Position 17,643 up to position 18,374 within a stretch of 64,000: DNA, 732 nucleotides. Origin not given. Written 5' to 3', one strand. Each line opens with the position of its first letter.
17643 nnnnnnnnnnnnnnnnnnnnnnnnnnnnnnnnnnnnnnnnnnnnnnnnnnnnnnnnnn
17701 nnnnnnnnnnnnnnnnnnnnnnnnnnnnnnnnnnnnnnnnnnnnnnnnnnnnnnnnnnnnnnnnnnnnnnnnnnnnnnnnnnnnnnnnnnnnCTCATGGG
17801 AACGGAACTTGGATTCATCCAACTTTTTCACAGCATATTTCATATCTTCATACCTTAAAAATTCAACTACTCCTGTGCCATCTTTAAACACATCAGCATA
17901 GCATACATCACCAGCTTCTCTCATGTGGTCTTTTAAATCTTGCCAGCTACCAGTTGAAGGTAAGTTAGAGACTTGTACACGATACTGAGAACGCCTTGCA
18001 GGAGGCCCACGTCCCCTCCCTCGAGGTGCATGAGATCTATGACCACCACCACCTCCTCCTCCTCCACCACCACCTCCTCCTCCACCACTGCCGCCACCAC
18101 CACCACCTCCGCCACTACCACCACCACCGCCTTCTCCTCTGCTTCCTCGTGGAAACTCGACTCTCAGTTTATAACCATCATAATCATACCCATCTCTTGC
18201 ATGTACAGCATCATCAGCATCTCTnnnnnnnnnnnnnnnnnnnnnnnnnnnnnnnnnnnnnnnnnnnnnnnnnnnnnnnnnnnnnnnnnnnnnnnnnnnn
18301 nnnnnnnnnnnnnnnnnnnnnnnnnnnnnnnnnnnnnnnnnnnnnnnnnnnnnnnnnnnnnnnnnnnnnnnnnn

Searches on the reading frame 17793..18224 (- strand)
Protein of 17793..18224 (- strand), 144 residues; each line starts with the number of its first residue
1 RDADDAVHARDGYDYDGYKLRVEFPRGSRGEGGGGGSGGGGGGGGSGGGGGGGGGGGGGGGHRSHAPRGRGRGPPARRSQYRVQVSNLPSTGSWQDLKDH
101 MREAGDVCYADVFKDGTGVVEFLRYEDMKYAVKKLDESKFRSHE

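Call 9: find_homologous_proteins(query=window:17793-18224:-, max_evalue=1e-10)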
Query seq(144 aa) (144 aa): 1276 proteins with E <= 1e-10 among 8000 candidates; the best 120 are listed.
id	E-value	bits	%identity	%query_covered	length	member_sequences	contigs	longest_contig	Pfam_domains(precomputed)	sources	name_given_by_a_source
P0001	1.6e-62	228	72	100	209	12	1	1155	PF08777.18,PF00076.29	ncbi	ncbi:Serine/arginine-rich splicing factor 1, partial [Daphnia magna]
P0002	5.3e-57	210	68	100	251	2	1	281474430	PF08777.18,PF00076.29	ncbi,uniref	ncbi:serine/arginine-rich splicing factor 1-like [Haematobia irritans]|uniref:Putative serine/argini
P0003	8.7e-57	209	68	100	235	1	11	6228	PF08777.18,PF00076.29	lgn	-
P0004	1.4e-56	209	69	100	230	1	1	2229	PF08777.18,PF00076.29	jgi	-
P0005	1.5e-56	209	74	100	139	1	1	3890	PF00076.29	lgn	-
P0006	2.4e-56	208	72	100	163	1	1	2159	PF00076.29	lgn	-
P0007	2.9e-56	208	74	100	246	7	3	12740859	PF08777.18,PF00076.29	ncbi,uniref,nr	ncbi:unnamed protein product [Nesidiocoris tenuis]|uniref:RRM domain-containing protein n=2 Tax=Nesi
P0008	3.4e-56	208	62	100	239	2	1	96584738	PF08777.18,PF00076.29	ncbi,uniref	ncbi:serine/arginine-rich splicing factor 1B isoform X3 [Hetaerina americana]|uniref:serine/arginine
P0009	4.1e-56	207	70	100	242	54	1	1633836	PF08777.18,PF00076.29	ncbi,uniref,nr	ncbi:serine/arginine-rich splicing factor 1A [Cryptotermes secundus]|uniref:serine/arginine-rich spl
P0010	4.9e-56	207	73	100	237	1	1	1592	PF08777.18,PF00076.29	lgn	-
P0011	8.8e-56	206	69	100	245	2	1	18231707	PF08777.18,PF00076.29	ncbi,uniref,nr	ncbi:serine/arginine-rich splicing factor 1 [Adelges cooleyi]|uniref:serine/arginine-rich splicing f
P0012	1.7e-55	205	67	100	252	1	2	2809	PF08777.18,PF00076.29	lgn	-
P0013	2.1e-55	205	63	100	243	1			PF08777.18,PF00076.29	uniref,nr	uniref:RRM domain-containing protein n=2 Tax=Timema TaxID=61471 RepID=A0A7R9IM51_9NEOP|nr:unnamed pr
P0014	2.5e-55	205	62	100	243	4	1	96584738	PF08777.18,PF00076.29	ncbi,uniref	ncbi:serine/arginine-rich splicing factor 1B isoform X2 [Hetaerina americana]|uniref:serine/arginine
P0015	3.2e-55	204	67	100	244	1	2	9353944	PF08777.18,PF00076.29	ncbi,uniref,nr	ncbi:unnamed protein product [Plutella xylostella]|uniref:(diamondback moth) hypothetical protein n=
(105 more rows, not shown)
